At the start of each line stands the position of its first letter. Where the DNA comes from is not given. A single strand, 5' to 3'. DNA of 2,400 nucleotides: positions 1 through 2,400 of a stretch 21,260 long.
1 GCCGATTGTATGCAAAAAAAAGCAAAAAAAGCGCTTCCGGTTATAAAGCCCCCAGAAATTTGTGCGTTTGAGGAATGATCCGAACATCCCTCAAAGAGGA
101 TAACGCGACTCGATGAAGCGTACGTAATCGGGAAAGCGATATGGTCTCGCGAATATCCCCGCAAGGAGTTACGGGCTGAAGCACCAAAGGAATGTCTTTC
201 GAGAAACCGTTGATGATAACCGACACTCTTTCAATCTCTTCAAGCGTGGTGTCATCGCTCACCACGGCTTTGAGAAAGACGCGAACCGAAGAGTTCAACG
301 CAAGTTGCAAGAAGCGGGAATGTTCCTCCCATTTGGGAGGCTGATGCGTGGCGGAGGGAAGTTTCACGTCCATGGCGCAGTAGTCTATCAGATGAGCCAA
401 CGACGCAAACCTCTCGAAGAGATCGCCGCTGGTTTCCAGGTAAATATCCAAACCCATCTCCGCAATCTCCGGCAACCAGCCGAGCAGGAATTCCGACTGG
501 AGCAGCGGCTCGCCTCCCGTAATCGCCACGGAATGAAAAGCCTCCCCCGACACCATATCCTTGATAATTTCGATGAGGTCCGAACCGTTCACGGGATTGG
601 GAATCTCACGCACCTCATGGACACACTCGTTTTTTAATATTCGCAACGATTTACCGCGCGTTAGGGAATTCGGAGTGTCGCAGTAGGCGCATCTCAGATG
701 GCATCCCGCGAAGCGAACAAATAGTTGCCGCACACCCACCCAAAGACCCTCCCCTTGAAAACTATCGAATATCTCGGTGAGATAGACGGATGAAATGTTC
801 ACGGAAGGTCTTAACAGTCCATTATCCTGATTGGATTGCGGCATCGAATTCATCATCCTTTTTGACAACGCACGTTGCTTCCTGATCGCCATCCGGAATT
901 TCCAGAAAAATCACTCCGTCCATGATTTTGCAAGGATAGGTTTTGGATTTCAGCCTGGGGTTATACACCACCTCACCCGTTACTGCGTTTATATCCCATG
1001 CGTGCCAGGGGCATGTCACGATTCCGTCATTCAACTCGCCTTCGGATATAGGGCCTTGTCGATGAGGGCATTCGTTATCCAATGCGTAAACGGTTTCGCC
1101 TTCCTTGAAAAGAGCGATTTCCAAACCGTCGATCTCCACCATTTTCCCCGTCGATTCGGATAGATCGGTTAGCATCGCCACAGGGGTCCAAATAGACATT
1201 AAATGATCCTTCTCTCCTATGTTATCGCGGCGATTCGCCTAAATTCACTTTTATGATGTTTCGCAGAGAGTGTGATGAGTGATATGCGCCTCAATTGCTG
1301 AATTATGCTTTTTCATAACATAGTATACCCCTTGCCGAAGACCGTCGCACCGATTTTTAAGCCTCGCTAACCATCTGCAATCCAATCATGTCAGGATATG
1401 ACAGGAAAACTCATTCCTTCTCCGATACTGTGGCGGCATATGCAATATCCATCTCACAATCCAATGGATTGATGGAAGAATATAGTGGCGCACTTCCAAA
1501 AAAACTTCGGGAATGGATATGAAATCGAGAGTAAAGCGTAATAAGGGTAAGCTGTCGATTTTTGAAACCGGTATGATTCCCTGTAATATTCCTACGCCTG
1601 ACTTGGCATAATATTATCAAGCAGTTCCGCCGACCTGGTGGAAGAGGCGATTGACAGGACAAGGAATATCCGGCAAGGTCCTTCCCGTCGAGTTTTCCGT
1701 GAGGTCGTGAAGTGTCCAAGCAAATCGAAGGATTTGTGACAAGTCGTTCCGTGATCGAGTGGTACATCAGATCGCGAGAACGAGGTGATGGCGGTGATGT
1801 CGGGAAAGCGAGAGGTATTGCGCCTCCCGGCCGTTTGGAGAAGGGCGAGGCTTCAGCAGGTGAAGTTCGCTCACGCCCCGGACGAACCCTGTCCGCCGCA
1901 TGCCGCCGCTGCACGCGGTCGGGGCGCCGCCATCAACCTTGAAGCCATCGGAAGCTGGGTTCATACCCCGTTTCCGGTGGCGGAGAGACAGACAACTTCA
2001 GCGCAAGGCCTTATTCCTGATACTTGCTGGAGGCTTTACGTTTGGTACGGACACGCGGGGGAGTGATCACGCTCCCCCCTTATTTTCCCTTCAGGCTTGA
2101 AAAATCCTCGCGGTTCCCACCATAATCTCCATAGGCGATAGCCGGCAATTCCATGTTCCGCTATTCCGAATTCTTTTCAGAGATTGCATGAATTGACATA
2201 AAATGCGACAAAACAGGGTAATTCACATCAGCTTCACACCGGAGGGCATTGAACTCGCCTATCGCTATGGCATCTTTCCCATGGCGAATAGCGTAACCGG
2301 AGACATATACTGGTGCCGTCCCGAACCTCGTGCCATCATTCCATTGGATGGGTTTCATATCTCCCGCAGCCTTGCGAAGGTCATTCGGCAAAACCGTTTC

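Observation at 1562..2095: Orphan promoter, roughly 500-nt GC-rich ORF-free region, then a strong terminator: candidate unclassified structured ncRNA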

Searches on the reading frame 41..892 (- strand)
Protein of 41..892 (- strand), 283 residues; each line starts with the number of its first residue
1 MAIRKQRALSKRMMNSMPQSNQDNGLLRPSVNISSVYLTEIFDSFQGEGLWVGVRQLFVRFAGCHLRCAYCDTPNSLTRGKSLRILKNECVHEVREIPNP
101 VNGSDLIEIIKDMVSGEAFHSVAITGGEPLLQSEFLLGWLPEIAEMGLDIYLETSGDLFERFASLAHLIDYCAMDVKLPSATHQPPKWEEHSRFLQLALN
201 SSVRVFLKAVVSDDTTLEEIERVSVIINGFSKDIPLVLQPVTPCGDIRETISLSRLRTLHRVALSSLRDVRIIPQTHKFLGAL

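Call 11: search_protein_families(library=pfam, proteins=[window:41-892:-], max_evalue=0.01)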
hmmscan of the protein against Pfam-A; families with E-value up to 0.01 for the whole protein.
window:41-892:- (283 aa): 2 families
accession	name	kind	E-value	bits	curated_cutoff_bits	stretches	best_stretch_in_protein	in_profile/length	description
PF04055.27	Radical_SAM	-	2.9e-10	41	29.5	1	61-221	4-160/166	Radical SAM superfamily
PF13353.11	Fer4_12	-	2.9e-06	28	22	1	53-176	5-115/137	4Fe-4S single cluster domain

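Call 68: search_protein_families(library=ncbifam, proteins=[window:41-892:-], max_evalue=0.00001)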
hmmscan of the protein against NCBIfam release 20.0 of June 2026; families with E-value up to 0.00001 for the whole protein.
window:41-892:- (283 aa): 16 families
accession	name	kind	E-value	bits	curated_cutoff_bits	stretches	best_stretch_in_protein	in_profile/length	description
TIGR04349.1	rSAM_QueE_gams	hypoth_equivalog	4.9e-21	75.4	300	1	38-182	3-121/210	7-carboxy-7-deazaguanine synthase QueE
TIGR03365.1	Bsubt_queE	equivalog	1.5e-18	67.2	206.1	1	36-280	3-231/238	7-carboxy-7-deazaguanine synthase QueE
TIGR03963.1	rSAM_QueE_Clost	equivalog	2.5e-17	63.3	260.1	1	39-219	4-162/219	putative 7-carboxy-7-deazaguanine synthase QueE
TIGR02495.1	NrdG2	equivalog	7.9e-17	61.2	131.15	1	52-231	14-184/193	anaerobic ribonucleoside-triphosphate reductase activating protein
TIGR02493.1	PFLA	equivalog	4.9e-14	52.3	231.75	1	53-180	15-130/235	pyruvate formate-lyase-activating protein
TIGR04322.1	rSAM_QueE_Ecoli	equivalog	1.8e-12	47.2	200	1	42-156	1-113/215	7-carboxy-7-deazaguanine synthase QueE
TIGR02494.1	PFLE_PFLC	subfamily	2.1e-11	43.6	174.35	0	122-179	127-185/293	glycyl-radical enzyme activating protein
NF043069.1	T4HPD_activ_SAM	equivalog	1.9e-10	40.6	425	0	102-178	105-184/299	trans-4-hydroxy-L-proline dehydratase activase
NF033717.2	HPDL_rSAM_activ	equivalog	2.4e-10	40.2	420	0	113-178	125-191/311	4-hydroxyphenylacetate decarboxylase activase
NF048010.1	SfplDhtActHpsHDes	equivalog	6.3e-10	38.3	430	0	122-181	135-195/298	(2S)-3-sulfopropanediol dehydratase activating enzyme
TIGR04395.1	cutC_activ_rSAM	equivalog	1.4e-09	37.6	360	0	53-92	20-58/309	choline TMA-lyase-activating enzyme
TIGR04041.1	activase_YjjW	hypoth_equivalog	8.4e-09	35.2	250.2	0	107-238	96-235/276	YjjW family glycine radical enzyme activase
TIGR04508.1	queE_Cx14CxxC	equivalog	1.3e-08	34.9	240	1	39-158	4-119/208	7-carboxy-7-deazaguanine synthase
NF007483.0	PRK10076.1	equivalog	1.9e-08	33.8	326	1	53-183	37-183/292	[formate-C-acetyltransferase]-activating enzyme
NF048008.1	SfplDhtActHpfHKleb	equivalog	6.4e-08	32.3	500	0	57-93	20-54/308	(2S)-3-sulfopropanediol dehydratase activating enzyme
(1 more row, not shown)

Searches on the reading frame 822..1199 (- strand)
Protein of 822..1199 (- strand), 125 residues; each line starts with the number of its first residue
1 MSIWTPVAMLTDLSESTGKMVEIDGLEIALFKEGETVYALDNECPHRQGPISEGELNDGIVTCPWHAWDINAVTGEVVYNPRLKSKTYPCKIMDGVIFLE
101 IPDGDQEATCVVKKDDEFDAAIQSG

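Call 11: search_protein_families(library=pfam, proteins=[window:822-1199:-], max_evalue=0.01)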
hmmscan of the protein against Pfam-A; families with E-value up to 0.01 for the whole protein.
window:822-1199:- (125 aa): 3 families
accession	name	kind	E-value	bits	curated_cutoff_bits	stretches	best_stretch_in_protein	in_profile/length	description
PF00355.32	Rieske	-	9.8e-18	64.3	20.3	1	4-88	2-87/88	Rieske [2Fe-2S] domain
PF13806.12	Rieske_2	-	4.7e-14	52.6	27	1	4-98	2-102/104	Rieske-like [2Fe-2S] domain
PF22543.2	Rieske_4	-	3.2e-07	31.1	28.4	1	20-80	16-80/119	Soluble Rieske-type ferredoxin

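Call 30: find_homologous_proteins(query=window:822-1199:-, max_evalue=1e-20)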
Query window:822-1199:- (125 aa): 5 proteins with E <= 1e-20 among 16 candidates.
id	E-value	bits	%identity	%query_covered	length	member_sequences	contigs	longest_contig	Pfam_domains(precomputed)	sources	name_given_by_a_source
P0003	2.2e-80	285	100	100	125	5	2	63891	PF00355.33,PF13806.13,PF22543.3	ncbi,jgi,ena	jgi:nitrite reductase/ring-hydroxylating ferredoxin subunit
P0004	6.1e-67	241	85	99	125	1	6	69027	PF00355.33,PF13806.13,PF22543.3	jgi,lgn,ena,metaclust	jgi:nitrite reductase/ring-hydroxylating ferredoxin subunit|metaclust:\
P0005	2.7e-54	200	82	86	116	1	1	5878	PF00355.33,PF13806.13,PF22543.3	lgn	-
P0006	1.2e-35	140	58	81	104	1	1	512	PF00355.33,PF13806.13,PF22543.3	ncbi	-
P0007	6.6e-23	99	46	78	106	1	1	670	PF00355.33,PF13806.13,PF22543.3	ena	-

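Call 31: find_encoding_contigs(protein=P0005, flank=6000, max_places=6)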
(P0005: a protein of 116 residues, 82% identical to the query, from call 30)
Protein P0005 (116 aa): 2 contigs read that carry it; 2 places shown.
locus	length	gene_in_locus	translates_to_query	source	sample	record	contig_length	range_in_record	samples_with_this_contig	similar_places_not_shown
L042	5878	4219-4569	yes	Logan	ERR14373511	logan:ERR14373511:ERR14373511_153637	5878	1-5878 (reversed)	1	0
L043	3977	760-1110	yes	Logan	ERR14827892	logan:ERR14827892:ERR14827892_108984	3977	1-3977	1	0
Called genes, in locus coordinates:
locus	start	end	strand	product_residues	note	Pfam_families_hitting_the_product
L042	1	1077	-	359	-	?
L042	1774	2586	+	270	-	PF02811:PHP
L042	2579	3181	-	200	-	PF03588:Leu_Phe_trans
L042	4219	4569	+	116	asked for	PF00355:Rieske, PF13806:Rieske_2, PF22543:Rieske_4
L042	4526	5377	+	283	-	PF04055:Radical_SAM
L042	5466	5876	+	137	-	?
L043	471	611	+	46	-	-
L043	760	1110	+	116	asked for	PF00355:Rieske, PF13806:Rieske_2, PF22543:Rieske_4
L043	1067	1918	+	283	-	PF04055:Radical_SAM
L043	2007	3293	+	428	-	PF03952:Enolase_N, PF00113:Enolase_C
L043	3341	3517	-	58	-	-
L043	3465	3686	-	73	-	-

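Call 32: find_encoding_contigs(protein=P0004, flank=3000, max_places=10)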
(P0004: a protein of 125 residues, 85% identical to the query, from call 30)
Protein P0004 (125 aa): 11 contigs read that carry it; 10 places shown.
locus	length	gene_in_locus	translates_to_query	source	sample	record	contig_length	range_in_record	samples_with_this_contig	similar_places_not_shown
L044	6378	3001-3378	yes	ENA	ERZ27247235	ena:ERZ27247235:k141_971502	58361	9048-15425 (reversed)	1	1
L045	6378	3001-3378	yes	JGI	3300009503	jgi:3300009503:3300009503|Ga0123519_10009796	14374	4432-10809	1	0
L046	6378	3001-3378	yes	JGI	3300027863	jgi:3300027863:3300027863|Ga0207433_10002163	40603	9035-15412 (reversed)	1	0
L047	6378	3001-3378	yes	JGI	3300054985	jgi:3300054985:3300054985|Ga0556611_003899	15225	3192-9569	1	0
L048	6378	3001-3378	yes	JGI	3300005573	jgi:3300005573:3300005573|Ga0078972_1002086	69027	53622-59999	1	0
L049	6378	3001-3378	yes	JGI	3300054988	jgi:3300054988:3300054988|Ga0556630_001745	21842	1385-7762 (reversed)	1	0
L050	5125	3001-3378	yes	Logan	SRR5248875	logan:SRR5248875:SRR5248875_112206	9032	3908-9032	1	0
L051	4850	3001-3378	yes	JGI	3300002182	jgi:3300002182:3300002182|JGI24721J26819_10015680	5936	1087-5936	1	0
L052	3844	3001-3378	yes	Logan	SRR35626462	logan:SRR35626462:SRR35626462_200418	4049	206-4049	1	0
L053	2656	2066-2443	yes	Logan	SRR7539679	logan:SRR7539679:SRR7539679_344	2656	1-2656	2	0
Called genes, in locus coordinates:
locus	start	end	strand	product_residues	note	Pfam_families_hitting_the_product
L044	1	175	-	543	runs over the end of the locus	-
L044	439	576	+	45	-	PF18930:DUF5679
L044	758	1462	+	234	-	PF02811:PHP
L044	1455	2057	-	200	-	PF03588:Leu_Phe_trans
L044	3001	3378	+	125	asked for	PF00355:Rieske, PF13806:Rieske_2, PF22543:Rieske_4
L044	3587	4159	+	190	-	-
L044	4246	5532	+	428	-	PF03952:Enolase_N, PF00113:Enolase_C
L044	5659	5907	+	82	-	PF04977:DivIC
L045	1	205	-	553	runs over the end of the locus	-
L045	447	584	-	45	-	-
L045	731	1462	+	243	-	PF02811:PHP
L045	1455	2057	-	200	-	PF03588:Leu_Phe_trans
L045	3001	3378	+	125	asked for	PF00355:Rieske, PF13806:Rieske_2, PF22543:Rieske_4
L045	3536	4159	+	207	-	-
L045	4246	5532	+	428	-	PF03952:Enolase_N, PF00113:Enolase_C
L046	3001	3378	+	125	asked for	PF00355:Rieske, PF13806:Rieske_2, PF22543:Rieske_4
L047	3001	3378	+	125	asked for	PF00355:Rieske, PF13806:Rieske_2, PF22543:Rieske_4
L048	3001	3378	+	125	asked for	PF00355:Rieske, PF13806:Rieske_2, PF22543:Rieske_4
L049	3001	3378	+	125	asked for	PF00355:Rieske, PF13806:Rieske_2, PF22543:Rieske_4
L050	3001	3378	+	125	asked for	PF00355:Rieske, PF13806:Rieske_2, PF22543:Rieske_4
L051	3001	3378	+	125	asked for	PF00355:Rieske, PF13806:Rieske_2, PF22543:Rieske_4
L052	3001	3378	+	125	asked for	PF00355:Rieske, PF13806:Rieske_2, PF22543:Rieske_4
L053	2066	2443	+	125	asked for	PF00355:Rieske, PF13806:Rieske_2, PF22543:Rieske_4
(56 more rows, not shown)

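Call 33: find_encoding_contigs(protein=P0003, flank=3000, max_places=10)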
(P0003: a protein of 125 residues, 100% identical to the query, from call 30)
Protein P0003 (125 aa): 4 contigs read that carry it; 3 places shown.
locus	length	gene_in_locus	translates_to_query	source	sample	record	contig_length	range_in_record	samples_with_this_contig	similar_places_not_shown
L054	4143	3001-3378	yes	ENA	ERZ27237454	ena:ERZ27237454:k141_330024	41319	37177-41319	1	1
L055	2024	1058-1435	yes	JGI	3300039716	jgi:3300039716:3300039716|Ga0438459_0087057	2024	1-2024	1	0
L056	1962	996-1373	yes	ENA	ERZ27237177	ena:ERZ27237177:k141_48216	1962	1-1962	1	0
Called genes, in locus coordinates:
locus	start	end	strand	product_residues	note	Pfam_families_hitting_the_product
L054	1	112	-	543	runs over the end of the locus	-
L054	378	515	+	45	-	PF18930:DUF5679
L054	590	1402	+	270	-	PF02811:PHP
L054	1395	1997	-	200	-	PF03588:Leu_Phe_trans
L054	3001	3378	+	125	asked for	PF00355:Rieske, PF13806:Rieske_2, PF22543:Rieske_4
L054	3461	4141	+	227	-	?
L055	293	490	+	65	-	-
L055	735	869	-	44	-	-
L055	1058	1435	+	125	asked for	PF00355:Rieske, PF13806:Rieske_2, PF22543:Rieske_4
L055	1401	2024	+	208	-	?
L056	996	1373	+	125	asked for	PF00355:Rieske, PF13806:Rieske_2, PF22543:Rieske_4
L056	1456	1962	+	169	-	?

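Call 68: search_protein_families(library=ncbifam, proteins=[window:822-1199:-], max_evalue=0.00001)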
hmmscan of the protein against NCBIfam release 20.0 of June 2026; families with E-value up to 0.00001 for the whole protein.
window:822-1199:- (125 aa): 6 families
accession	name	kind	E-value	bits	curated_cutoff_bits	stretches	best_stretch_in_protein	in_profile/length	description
TIGR02378.1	nirD_assim_sml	equivalog_domain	2.5e-17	62.9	74.65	1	4-100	2-104/105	nitrite reductase small subunit NirD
NF041683.1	ant_diox_AndAb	equivalog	1.1e-16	60.8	150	1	4-99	2-98/100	anthranilate 1,2-dioxygenase ferredoxin subunit AndAb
NF007422.0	PRK09965.1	equivalog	5.9e-15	55.2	113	1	8-104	7-103/106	bifunctional 3-phenylpropionate/cinnamic acid dioxygenase ferredoxin subunit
NF042948.2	3PPDioc_HcaC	equivalog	5.2e-14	52.4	150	1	9-103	8-104/105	3-phenylpropionate/cinnamic acid dioxygenase ferredoxin subunit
TIGR02377.1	MocE_fam_FeS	subfamily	4.6e-09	36.2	136.15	1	22-101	20-101/101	MocE family 2Fe-2S type ferredoxin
NF052579.1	BetMthstMoxSdmAMthl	equivalog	1.3e-08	34.3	600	1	4-73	18-88/351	4beta-methylsterol monooxygenase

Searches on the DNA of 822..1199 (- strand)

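Call 59: search_rna_families(source=L042, start=3250, end=3850, threshold=evalue, max_evalue=10)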
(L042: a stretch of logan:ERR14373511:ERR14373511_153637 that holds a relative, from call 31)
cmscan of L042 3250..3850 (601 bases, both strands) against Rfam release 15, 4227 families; matches with E-value up to 10: 3.
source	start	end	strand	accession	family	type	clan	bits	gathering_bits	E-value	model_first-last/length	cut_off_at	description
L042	3280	3347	-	RF04255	MIR8001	Gene; miRNA;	-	20.7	90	0.27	1-67/67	no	MIR8001 microRNA precursor family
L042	3499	3548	-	RF01312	sR9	Gene; snRNA; snoRNA; CD-box;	-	17.4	36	0.92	1-55/55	no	Small nucleolar RNA sR9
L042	3390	3449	+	RF04061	mir-1420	Gene; miRNA;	-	14.1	70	8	1-87/87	no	mir-1420 microRNA precursor family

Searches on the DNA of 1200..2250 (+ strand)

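Call 4: search_rna_families(source=window, start=1200, end=2250, threshold=evalue, max_evalue=10, show_alignments=3)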
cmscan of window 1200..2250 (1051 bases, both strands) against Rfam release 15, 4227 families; matches with E-value up to 10: 3.
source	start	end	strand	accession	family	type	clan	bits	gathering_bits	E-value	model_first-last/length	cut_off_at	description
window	2096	2194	-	RF00571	SNORD65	Gene; snRNA; snoRNA; CD-box;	CL00057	19.6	41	0.21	1-73/73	no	Small nucleolar RNA SNORD65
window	2175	2203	-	RF01185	snR75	Gene; snRNA; snoRNA; CD-box;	CL00045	15.8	40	1.4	61-88/88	no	Small nucleolar RNA snR75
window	1793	1900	+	RF02674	AsdA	Gene; antisense;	-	14.4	52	5.5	1-81/81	no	antisense RNA of dnaA mRNA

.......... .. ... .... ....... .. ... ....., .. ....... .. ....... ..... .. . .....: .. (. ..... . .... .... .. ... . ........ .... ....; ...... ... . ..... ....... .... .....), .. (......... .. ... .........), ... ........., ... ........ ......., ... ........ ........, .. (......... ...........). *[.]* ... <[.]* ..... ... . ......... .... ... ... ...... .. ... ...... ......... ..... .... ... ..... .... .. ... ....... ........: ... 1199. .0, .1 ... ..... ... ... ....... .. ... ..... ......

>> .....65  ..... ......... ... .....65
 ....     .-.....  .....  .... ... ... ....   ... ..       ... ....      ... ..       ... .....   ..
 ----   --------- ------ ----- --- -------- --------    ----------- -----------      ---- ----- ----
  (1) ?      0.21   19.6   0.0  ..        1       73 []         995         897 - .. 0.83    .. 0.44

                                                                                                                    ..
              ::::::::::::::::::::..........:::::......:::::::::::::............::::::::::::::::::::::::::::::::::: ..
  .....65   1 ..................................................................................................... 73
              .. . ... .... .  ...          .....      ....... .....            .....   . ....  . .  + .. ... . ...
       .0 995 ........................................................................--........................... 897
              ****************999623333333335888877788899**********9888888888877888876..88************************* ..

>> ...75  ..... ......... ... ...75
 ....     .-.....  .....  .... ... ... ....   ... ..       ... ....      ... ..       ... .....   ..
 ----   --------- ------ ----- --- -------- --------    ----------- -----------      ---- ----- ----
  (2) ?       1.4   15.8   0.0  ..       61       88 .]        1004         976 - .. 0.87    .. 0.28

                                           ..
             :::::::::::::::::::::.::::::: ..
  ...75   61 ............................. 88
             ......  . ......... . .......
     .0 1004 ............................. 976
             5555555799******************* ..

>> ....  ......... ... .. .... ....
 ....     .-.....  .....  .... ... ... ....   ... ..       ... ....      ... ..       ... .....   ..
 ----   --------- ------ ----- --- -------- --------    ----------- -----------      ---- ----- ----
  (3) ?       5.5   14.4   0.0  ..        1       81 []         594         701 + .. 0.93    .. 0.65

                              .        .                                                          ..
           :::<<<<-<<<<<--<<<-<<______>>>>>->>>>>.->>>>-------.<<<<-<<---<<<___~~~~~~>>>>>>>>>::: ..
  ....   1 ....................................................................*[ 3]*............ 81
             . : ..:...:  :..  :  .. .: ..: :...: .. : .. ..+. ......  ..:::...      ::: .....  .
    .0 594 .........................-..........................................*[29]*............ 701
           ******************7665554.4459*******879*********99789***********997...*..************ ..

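Call 52: search_dna_similar(query=window:1597-2090:+, collection=plasmids, mode=distant, max_evalue=0.01, max_rows=10)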
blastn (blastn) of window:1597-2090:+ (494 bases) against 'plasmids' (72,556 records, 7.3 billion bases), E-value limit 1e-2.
No match.

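Call 53: search_dna_similar(query=window:1597-2090:+, collection=phages, mode=distant, max_evalue=0.01, max_rows=10)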
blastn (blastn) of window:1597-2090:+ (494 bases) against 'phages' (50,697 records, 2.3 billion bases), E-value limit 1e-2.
No match.

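Call 60: search_rna_families(source=L041, start=5690, end=6260, threshold=evalue, max_evalue=10)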
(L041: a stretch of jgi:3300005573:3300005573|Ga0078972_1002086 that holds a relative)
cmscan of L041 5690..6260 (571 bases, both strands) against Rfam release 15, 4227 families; matches with E-value up to 10: 5.
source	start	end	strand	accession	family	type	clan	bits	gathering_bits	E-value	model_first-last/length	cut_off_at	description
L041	5762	5804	+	RF03915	MIR5286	Gene; miRNA;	-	14.9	93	4.7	1-78/78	no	MIR5286 microRNA precursor family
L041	6176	6242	+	RF04255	MIR8001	Gene; miRNA;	-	14.9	90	8.1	1-67/67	no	MIR8001 microRNA precursor family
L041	6084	6122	+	RF00892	mir-551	Gene; miRNA;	-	14.6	51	3.7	1-74/74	no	mir-551 microRNA precursor family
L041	5911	5984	-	RF01668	P10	Gene; sRNA;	-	13.7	37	2.3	1-72/72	no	Pseudomonas sRNA P10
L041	6075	6135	+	RF00736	mir-320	Gene; miRNA;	-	13.4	55.5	5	1-76/76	no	mir-320 microRNA precursor family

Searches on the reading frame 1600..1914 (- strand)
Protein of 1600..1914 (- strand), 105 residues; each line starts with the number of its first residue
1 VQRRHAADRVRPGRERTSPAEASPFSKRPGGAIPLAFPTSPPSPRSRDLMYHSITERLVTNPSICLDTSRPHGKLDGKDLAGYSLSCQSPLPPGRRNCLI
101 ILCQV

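Call 50: search_protein_representatives(protein=window:1600-1914:-)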
Query: 105 residues. Proteins with E-value up to 0.001 (for the whole library): 2; up to 1e-10: 1; up to 1e-30: 1. The best 2 are listed.
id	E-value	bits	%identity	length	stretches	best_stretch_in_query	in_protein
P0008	1.2e-61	221.6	98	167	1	1-105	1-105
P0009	1.9e-09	53.7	59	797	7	66-83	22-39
